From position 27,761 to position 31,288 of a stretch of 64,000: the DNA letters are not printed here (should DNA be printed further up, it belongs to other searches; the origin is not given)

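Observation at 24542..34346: Three tandem, deeply diverged ~1050-1090 aa VPS10/BNR propeller proteins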

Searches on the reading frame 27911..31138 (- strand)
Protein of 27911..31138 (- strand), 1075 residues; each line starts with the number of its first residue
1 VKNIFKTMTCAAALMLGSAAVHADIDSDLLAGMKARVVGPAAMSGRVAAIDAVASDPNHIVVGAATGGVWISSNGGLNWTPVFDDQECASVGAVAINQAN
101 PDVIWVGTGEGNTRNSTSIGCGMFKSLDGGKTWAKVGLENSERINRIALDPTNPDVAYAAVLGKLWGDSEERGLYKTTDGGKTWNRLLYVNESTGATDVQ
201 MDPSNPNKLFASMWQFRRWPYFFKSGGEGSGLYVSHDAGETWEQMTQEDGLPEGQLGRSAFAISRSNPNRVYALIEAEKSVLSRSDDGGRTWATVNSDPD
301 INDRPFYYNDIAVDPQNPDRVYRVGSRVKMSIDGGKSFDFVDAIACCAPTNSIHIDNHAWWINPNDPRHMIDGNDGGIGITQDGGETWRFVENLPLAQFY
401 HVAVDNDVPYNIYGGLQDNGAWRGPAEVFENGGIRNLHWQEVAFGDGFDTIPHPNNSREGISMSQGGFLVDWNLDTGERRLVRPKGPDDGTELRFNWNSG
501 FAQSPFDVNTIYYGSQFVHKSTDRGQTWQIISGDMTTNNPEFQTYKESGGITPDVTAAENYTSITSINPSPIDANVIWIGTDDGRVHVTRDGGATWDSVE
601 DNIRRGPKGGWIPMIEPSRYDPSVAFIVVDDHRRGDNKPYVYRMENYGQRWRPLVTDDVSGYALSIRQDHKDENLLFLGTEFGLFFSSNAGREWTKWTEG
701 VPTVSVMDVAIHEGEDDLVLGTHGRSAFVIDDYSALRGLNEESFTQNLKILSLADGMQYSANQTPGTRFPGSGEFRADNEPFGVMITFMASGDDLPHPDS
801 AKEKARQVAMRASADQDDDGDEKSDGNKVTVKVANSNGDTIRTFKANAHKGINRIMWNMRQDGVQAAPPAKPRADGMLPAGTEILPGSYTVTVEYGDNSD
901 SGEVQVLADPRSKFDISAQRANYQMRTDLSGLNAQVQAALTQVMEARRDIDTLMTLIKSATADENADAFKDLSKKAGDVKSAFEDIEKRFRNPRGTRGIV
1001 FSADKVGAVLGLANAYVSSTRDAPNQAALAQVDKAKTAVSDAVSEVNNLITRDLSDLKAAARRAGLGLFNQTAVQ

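Call 4: search_protein_families(library=pfam, proteins=[window:27911-31078:-], max_evalue=0.01)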
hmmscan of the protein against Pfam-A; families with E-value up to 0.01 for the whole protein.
window:27911-31078:- (1055 aa): 8 families
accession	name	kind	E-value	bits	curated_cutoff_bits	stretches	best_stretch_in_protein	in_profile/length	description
PF15902.12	Sortilin-Vps10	-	1.1e-28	100.7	33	2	104-227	4-114/446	Sortilin, neurotensin receptor 3,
PF02012.26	BNR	-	1e-13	49.4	27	0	213-223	1-11/12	BNR/Asp-box repeat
PF24316.1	Tli3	-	1.9e-05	25.5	27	0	72-118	53-101/129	T6SS Tli3 immunity protein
PF23756.1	Beta-prop_HPS5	-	0.00056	19.7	34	0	20-92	13-82/328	HPS5 beta propeller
PF13088.12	BNR_2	-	0.00073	19.4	31.4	0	212-276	140-202/277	BNR repeat-like domain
PF13860.13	FlgD_ig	-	0.0019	18.5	27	0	805-847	21-65/79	FlgD Ig-like domain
PF21834.1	DUF6894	-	0.0045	17.6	24.1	0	772-823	17-65/69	Domain of unknown function (DUF6894)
PF15899.11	BNR_6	-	0.0058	17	27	0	212-224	1-13/14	BNR-Asp box repeat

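Call 5: search_protein_families(library=ncbifam, proteins=[window:27911-31078:-], max_evalue=0.01)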
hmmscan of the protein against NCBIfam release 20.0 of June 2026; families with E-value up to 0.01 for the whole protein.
window:27911-31078:- (1055 aa): 4 families
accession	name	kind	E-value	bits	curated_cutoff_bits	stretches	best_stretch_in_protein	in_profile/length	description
NF045728.1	glycosyl_F510_1955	equivalog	1.6e-39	135.7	175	3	210-321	72-173/246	F510_1955 family glycosylhydrolase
NF010237.0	PRK13684.1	equivalog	2.5e-06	26.8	326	0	103-169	68-126/334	photosynthesis system II assembly factor Ycf48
NF047818.1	LIC11996_lipo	equivalog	6.8e-05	22.1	350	0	153-225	343-419/422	LIC11996 family lipoprotein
NF053688.1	BamI_Bacteroidota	equivalog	0.0011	18.3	370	0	204-280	178-247/452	BamI family beta-barrel-assembly machinery protein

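Call 79: search_protein_representatives(protein=window:27911-31138:-)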
Query: 1075 residues. Proteins with E-value up to 0.001 (for the whole library): 54355; up to 1e-10: 30035; up to 1e-30: 6332. The best 150 are listed.
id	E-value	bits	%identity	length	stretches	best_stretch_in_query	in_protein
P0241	0.0e+00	1383.9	56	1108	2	19-976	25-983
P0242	0.0e+00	1193.3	52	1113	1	16-1057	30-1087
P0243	0.0e+00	1163.3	51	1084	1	13-1069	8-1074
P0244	0.0e+00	1097.4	47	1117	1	20-1055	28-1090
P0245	0.0e+00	1043.3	48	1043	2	6-792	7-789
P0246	0.0e+00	1019.1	46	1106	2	22-818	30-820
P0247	1.5e-294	996.5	53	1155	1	20-810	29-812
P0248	1.4e-288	976.7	44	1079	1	16-1064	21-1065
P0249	8.6e-280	947.6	50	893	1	1-856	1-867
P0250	2.6e-274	929.5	48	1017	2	25-788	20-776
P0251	1.7e-273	926.8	44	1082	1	25-1066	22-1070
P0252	1.4e-271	920.4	43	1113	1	15-1068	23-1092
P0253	4.7e-271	918.7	59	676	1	9-680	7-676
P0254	1.2e-265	900.7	38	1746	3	17-744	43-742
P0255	8.0e-262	888.1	50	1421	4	25-598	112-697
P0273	2.1e-204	698.0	40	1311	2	20-790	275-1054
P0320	3.3e-166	571.5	38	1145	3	33-788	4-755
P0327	3.1e-161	555.0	38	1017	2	282-793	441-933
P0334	6.4e-158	544.1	41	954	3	486-789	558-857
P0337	1.3e-157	543.1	40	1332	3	277-789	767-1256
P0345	3.8e-155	534.9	39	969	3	283-772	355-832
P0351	5.5e-154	531.1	39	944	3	279-789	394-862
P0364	7.3e-151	520.7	40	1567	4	36-280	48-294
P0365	7.6e-151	520.6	37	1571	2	17-787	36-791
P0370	1.7e-149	516.2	40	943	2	280-731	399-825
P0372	4.4e-149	514.8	40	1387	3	278-766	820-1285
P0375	1.4e-148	513.2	41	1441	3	282-731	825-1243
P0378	3.2e-148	511.9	39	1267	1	29-749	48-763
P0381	1.1e-147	510.2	39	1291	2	282-743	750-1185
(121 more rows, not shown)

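Call 97: search_protein_families(library=pfam, proteins=[P0254, P0255, P0273, P0337, P0364, P0372], max_evalue=0.0001)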
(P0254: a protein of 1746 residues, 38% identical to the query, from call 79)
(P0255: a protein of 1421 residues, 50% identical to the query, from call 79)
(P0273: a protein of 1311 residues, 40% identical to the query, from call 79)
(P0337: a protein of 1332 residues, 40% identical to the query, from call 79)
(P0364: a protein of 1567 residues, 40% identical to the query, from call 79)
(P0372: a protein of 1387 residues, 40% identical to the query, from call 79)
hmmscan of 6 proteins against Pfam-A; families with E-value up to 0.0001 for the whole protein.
P0254 (1746 aa): 5 families
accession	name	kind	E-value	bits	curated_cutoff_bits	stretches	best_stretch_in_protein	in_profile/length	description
PF15902.12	Sortilin-Vps10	-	4.2e-59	200.9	33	6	150-275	3-115/446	Sortilin, neurotensin receptor 3,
PF02012.26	BNR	-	3.3e-16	57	27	0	1235-1246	1-12/12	BNR/Asp-box repeat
PF14870.12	PSII_BNR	-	2.2e-07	30.9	27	0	51-110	212-270/303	Photosynthesis system II assembly factor YCF48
PF24316.1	Tli3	-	1e-05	26.3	27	0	1202-1248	56-100/129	T6SS Tli3 immunity protein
PF15899.11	BNR_6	-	5.4e-05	23.3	27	0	639-652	1-14/14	BNR-Asp box repeat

P0255 (1421 aa): 2 families
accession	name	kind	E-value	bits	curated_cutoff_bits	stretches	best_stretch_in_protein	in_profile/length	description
PF15902.12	Sortilin-Vps10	-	7.9e-23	81.4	33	1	215-338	3-113/446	Sortilin, neurotensin receptor 3,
PF02012.26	BNR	-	2.3e-05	24.1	27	0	619-628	2-11/12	BNR/Asp-box repeat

P0273 (1311 aa): 2 families
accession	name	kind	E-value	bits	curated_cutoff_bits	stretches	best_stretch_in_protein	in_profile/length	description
PF15902.12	Sortilin-Vps10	-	1.4e-32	113.5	33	3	325-445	3-114/446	Sortilin, neurotensin receptor 3,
PF02012.26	BNR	-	5.9e-10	38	27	0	380-390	1-11/12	BNR/Asp-box repeat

P0337 (1332 aa): 7 families
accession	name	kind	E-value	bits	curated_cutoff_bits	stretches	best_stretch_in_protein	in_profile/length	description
PF15902.12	Sortilin-Vps10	-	4.2e-37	128.4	33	4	590-748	3-141/446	Sortilin, neurotensin receptor 3,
PF18560.7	Lectin_like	-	7e-28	98.2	27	1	300-402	1-107/156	Lectin like domain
PF00112.29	Peptidase_C1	-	2.8e-16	60.7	20.7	1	185-278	124-210/220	Papain family cysteine protease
PF14870.12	PSII_BNR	-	2.6e-12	47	27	0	771-885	39-155/303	Photosynthesis system II assembly factor YCF48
PF02012.26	BNR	-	1.3e-09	37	27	0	773-784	1-12/12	BNR/Asp-box repeat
PF13088.12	BNR_2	-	4.7e-09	36.4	31.4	0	577-795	71-264/277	BNR repeat-like domain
PF13313.11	DUF4082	-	5.3e-05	23.6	28.4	0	322-406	21-102/143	Domain of unknown function (DUF4082)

P0364 (1567 aa): 6 families
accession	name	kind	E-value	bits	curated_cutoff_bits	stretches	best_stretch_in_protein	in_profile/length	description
PF15902.12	Sortilin-Vps10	-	2.1e-30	106.4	33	3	135-265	3-116/446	Sortilin, neurotensin receptor 3,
PF02012.26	BNR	-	1.2e-13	49.3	27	0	468-479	1-12/12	BNR/Asp-box repeat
PF13180.12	PDZ_2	-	7.6e-13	49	27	1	303-379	4-80/80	PDZ domain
PF17820.7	PDZ_6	-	2.7e-08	33.9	27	1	317-356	4-42/54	PDZ domain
PF00595.29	PDZ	-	3.4e-05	24.6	23.2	1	303-365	13-79/81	PDZ domain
PF13860.13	FlgD_ig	-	9.6e-05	22.7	27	0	1441-1486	9-55/79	FlgD Ig-like domain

P0372 (1387 aa): 7 families
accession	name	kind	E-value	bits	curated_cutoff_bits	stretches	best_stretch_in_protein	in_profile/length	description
PF15902.12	Sortilin-Vps10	-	5.1e-39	134.7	33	3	642-792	3-133/446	Sortilin, neurotensin receptor 3,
PF03575.23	Peptidase_S51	-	1.8e-13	51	23.9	1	345-477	70-205/206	Peptidase family S51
PF02012.26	BNR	-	2.2e-10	39.3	27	0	694-704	1-11/12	BNR/Asp-box repeat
PF14870.12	PSII_BNR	-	3.6e-10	40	27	0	1159-1228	39-109/303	Photosynthesis system II assembly factor YCF48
PF13088.12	BNR_2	-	3e-07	30.5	31.4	0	1104-1174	139-202/277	BNR repeat-like domain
PF15899.11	BNR_6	-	6.8e-07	29.2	27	0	824-836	1-13/14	BNR-Asp box repeat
PF24316.1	Tli3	-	1.2e-06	29.3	27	0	665-711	54-104/129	T6SS Tli3 immunity protein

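Call 98: search_protein_families(library=pfam, proteins=[P0365, P0375, P0381, P0327, P0334, P0345, P0351, P0370], max_evalue=0.0001)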
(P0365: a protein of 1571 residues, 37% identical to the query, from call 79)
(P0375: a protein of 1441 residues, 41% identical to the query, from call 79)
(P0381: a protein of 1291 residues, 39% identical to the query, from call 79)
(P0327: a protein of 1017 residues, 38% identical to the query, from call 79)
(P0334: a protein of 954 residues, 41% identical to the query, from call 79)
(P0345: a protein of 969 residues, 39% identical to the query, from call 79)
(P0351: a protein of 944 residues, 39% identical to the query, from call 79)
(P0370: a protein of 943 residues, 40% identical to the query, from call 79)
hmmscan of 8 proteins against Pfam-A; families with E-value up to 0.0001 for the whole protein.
P0365 (1571 aa): 5 families
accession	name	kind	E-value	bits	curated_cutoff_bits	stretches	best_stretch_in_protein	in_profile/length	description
PF15902.12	Sortilin-Vps10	-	1.8e-33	116.4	33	3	143-269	3-116/446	Sortilin, neurotensin receptor 3,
PF00450.28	Peptidase_S10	-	3.1e-10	40.4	21.9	1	1170-1311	36-179/420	Serine carboxypeptidase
PF14870.12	PSII_BNR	-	8.1e-07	29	27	0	145-207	86-140/303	Photosynthesis system II assembly factor YCF48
PF13088.12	BNR_2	-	2e-06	27.8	31.4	0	136-311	79-250/277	BNR repeat-like domain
PF02012.26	BNR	-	1.2e-05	24.9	27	0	144-154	1-11/12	BNR/Asp-box repeat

P0375 (1441 aa): 9 families
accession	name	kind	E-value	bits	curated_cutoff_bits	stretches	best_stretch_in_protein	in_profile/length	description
PF15902.12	Sortilin-Vps10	-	1e-32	114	33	3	483-620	3-123/446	Sortilin, neurotensin receptor 3,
PF13180.12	PDZ_2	-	2.3e-13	50.7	27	1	701-780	1-80/80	PDZ domain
PF13424.12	TPR_12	-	3.8e-12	46.7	30.1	0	79-146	4-72/77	Tetratricopeptide repeat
PF17820.7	PDZ_6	-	7.2e-11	42.1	27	1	717-767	3-52/54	PDZ domain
PF13374.12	TPR_10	-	2.2e-10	40.6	27.5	0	229-261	1-33/42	Tetratricopeptide repeat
PF02012.26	BNR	-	2.3e-08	33.2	27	0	484-494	1-11/12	BNR/Asp-box repeat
PF15899.11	BNR_6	-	1.6e-07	31.1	27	0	1156-1167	3-14/14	BNR-Asp box repeat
PF13088.12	BNR_2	-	2.1e-05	24.4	31.4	0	484-610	85-202/277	BNR repeat-like domain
PF13860.13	FlgD_ig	-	4.8e-05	23.7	27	0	1291-1335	10-55/79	FlgD Ig-like domain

P0381 (1291 aa): 5 families
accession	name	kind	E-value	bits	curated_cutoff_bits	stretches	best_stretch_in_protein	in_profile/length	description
PF13570.13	Beta-prop_ACSF4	-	1.3e-45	156.7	133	2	143-351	19-235/329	Beta-alanine-activating enzyme, beta-propeller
PF15902.12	Sortilin-Vps10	-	5.9e-35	121.4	33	3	1084-1166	3-87/446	Sortilin, neurotensin receptor 3,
PF13360.13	PQQ_2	-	2.4e-24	86.7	27.6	2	235-328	6-99/233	Outer membrane protein assembly factor BamB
PF02012.26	BNR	-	5.4e-10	38.2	27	0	844-854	2-12/12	BNR/Asp-box repeat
PF24316.1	Tli3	-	4.5e-05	24.2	27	0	1076-1101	78-101/129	T6SS Tli3 immunity protein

P0327 (1017 aa): 4 families
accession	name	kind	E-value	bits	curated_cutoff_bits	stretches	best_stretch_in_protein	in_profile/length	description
PF15902.12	Sortilin-Vps10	-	9.5e-30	104.2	33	3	123-246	3-113/446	Sortilin, neurotensin receptor 3,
PF02012.26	BNR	-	6.6e-15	53.1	27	0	442-453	1-12/12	BNR/Asp-box repeat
PF14870.12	PSII_BNR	-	2.3e-06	27.6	27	0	124-243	41-138/303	Photosynthesis system II assembly factor YCF48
PF24316.1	Tli3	-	6.8e-06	26.9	27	0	485-499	84-98/129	T6SS Tli3 immunity protein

P0334 (954 aa): 2 families
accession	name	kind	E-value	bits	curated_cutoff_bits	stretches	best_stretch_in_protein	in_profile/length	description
PF15902.12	Sortilin-Vps10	-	2.5e-25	89.6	33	2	78-197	3-113/446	Sortilin, neurotensin receptor 3,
PF02012.26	BNR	-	4.8e-05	23.2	27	0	133-143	1-11/12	BNR/Asp-box repeat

P0345 (969 aa): 3 families
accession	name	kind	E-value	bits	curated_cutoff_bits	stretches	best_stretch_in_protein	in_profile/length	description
PF15902.12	Sortilin-Vps10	-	1.7e-31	109.9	33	2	136-261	3-115/446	Sortilin, neurotensin receptor 3,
PF02012.26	BNR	-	1e-06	28.2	27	0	355-366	1-12/12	BNR/Asp-box repeat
PF14870.12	PSII_BNR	-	3.2e-06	27.1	27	0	702-758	82-138/303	Photosynthesis system II assembly factor YCF48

P0351 (944 aa): 9 families
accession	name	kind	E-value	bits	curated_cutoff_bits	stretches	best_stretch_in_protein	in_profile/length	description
PF15902.12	Sortilin-Vps10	-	9.1e-38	130.6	33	3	616-732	2-115/446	Sortilin, neurotensin receptor 3,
PF13180.12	PDZ_2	-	4.4e-21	75.4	27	1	294-372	2-80/80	PDZ domain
PF02012.26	BNR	-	5.7e-15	53.2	27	0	234-244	1-11/12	BNR/Asp-box repeat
PF17820.7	PDZ_6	-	5.6e-11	42.5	27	1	309-361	3-54/54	PDZ domain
PF14870.12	PSII_BNR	-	2.2e-10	40.7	27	0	617-676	40-139/303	Photosynthesis system II assembly factor YCF48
PF13860.13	FlgD_ig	-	1.9e-08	34.6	27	1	857-919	12-76/79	FlgD Ig-like domain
PF13088.12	BNR_2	-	2.2e-08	34.3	31.4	0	618-729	85-201/277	BNR repeat-like domain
PF00595.29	PDZ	-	5.3e-08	33.6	23.2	1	290-359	7-80/81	PDZ domain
PF15899.11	BNR_6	-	1.8e-07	31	27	0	617-630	1-14/14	BNR-Asp box repeat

P0370 (943 aa): 6 families
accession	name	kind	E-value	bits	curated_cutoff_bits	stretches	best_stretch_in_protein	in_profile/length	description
PF15902.12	Sortilin-Vps10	-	7.2e-38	131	33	3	154-279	3-115/446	Sortilin, neurotensin receptor 3,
PF02012.26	BNR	-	2e-14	51.6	27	0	402-413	1-12/12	BNR/Asp-box repeat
PF14870.12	PSII_BNR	-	5.1e-11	42.8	27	0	733-793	82-142/303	Photosynthesis system II assembly factor YCF48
PF24316.1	Tli3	-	6.3e-09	36.7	27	0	126-169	56-101/129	T6SS Tli3 immunity protein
PF13088.12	BNR_2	-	1.7e-06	28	31.4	0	147-277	80-202/277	BNR repeat-like domain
PF15899.11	BNR_6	-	3.5e-06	27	27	0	735-748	1-14/14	BNR-Asp box repeat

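Call 104: search_protein_families(library=pfam, proteins=[P0378, P0247, P0320, P0327, P0370, P0273, P0364], max_evalue=0.05)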
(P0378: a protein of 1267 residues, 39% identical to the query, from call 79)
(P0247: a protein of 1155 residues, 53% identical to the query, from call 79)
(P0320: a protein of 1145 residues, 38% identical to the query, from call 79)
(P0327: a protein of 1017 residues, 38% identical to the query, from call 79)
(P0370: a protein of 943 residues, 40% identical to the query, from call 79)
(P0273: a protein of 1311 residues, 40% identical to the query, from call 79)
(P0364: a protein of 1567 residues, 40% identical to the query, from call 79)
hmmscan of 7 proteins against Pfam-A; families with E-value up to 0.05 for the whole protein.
P0378 (1267 aa): 5 families
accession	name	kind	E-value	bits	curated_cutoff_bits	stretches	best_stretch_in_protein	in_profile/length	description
PF15902.12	Sortilin-Vps10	-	6.2e-30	104.8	33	4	606-753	2-141/446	Sortilin, neurotensin receptor 3,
PF00246.29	Peptidase_M14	-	3.6e-15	56.8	21.6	1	781-965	2-205/286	Zinc carboxypeptidase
PF02012.26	BNR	-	0.0002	21.3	27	0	144-153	2-11/12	BNR/Asp-box repeat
PF15899.11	BNR_6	-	0.0003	21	27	0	659-671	2-14/14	BNR-Asp box repeat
PF05365.17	UCR_UQCRX_QCR9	-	0.015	15.6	27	0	299-316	33-50/53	Ubiquinol-cytochrome C reductase, UQCRX/QCR9 like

P0247 (1155 aa): 6 families
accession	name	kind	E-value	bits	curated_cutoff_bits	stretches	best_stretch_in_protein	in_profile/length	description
PF15902.12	Sortilin-Vps10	-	4.5e-28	98.7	33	5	78-197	3-113/446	Sortilin, neurotensin receptor 3,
PF02012.26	BNR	-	7.6e-17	58.9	27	0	242-253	1-12/12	BNR/Asp-box repeat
PF13088.12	BNR_2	-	7.5e-11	42.3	31.4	1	521-696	85-248/277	BNR repeat-like domain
PF14870.12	PSII_BNR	-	2.8e-09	37.1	27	1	239-352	38-142/303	Photosynthesis system II assembly factor YCF48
PF24316.1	Tli3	-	0.00017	22.4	27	0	639-659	82-102/129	T6SS Tli3 immunity protein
PF15899.11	BNR_6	-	0.033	14.7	27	0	383-391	3-11/14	BNR-Asp box repeat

P0320 (1145 aa): 5 families
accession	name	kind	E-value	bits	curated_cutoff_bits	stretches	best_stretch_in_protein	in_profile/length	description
PF15902.12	Sortilin-Vps10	-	5.4e-39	134.6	33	4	609-692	3-87/446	Sortilin, neurotensin receptor 3,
PF02012.26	BNR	-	8.1e-16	55.8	27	0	253-264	1-12/12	BNR/Asp-box repeat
PF15899.11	BNR_6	-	1.6e-08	34.3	27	1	609-621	1-13/14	BNR-Asp box repeat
PF13088.12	BNR_2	-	2.3e-08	34.2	31.4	1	84-269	74-255/277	BNR repeat-like domain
PF24316.1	Tli3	-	1e-06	29.6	27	0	66-107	56-99/129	T6SS Tli3 immunity protein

P0327 (1017 aa): 4 families
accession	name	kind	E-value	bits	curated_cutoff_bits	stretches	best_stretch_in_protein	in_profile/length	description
PF15902.12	Sortilin-Vps10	-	9.5e-30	104.2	33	5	123-246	3-113/446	Sortilin, neurotensin receptor 3,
PF02012.26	BNR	-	6.6e-15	53.1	27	0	442-453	1-12/12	BNR/Asp-box repeat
PF14870.12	PSII_BNR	-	2.3e-06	27.6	27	0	124-243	41-138/303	Photosynthesis system II assembly factor YCF48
PF24316.1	Tli3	-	6.8e-06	26.9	27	0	485-499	84-98/129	T6SS Tli3 immunity protein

P0370 (943 aa): 9 families
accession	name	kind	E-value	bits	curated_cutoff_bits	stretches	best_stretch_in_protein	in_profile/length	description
PF15902.12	Sortilin-Vps10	-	7.2e-38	131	33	3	154-279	3-115/446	Sortilin, neurotensin receptor 3,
PF02012.26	BNR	-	2e-14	51.6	27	0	402-413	1-12/12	BNR/Asp-box repeat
PF14870.12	PSII_BNR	-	5.1e-11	42.8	27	1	733-793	82-142/303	Photosynthesis system II assembly factor YCF48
PF24316.1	Tli3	-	6.3e-09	36.7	27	0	126-169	56-101/129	T6SS Tli3 immunity protein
PF13088.12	BNR_2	-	1.7e-06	28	31.4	0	147-277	80-202/277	BNR repeat-like domain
PF15899.11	BNR_6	-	3.5e-06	27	27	0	735-748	1-14/14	BNR-Asp box repeat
PF03174.19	CHB_HEX_C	-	0.00062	20.1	23.6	0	493-511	37-55/76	Chitobiase/beta-hexosaminidase C-terminal domain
PF13810.12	DUF4185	-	0.04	13.6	39.5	0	399-423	127-151/309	Domain of unknown function (DUF4185)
PF10647.15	Gmad1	-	0.045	14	20.5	0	664-702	210-244/251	Lipoprotein LpqB beta-propeller domain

P0273 (1311 aa): 3 families
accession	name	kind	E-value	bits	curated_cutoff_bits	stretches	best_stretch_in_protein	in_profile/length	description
PF15902.12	Sortilin-Vps10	-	1.4e-32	113.5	33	4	325-445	3-114/446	Sortilin, neurotensin receptor 3,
PF02012.26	BNR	-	5.9e-10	38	27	0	380-390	1-11/12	BNR/Asp-box repeat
PF24316.1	Tli3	-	0.0012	19.6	27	0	541-562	81-101/129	T6SS Tli3 immunity protein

P0364 (1567 aa): 9 families
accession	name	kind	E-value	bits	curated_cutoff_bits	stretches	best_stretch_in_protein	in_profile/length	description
PF15902.12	Sortilin-Vps10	-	2.1e-30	106.4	33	3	135-265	3-116/446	Sortilin, neurotensin receptor 3,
PF02012.26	BNR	-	1.2e-13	49.3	27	0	468-479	1-12/12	BNR/Asp-box repeat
PF13180.12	PDZ_2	-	7.6e-13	49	27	1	303-379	4-80/80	PDZ domain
PF17820.7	PDZ_6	-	2.7e-08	33.9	27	1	317-356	4-42/54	PDZ domain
PF00595.29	PDZ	-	3.4e-05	24.6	23.2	1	303-365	13-79/81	PDZ domain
PF13860.13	FlgD_ig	-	9.6e-05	22.7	27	1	1441-1486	9-55/79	FlgD Ig-like domain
PF15899.11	BNR_6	-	0.00037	20.7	27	0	1303-1314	2-13/14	BNR-Asp box repeat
PF14870.12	PSII_BNR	-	0.00061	19.6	27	0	430-510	218-299/303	Photosynthesis system II assembly factor YCF48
PF13088.12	BNR_2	-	0.00063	19.6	31.4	0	424-452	238-269/277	BNR repeat-like domain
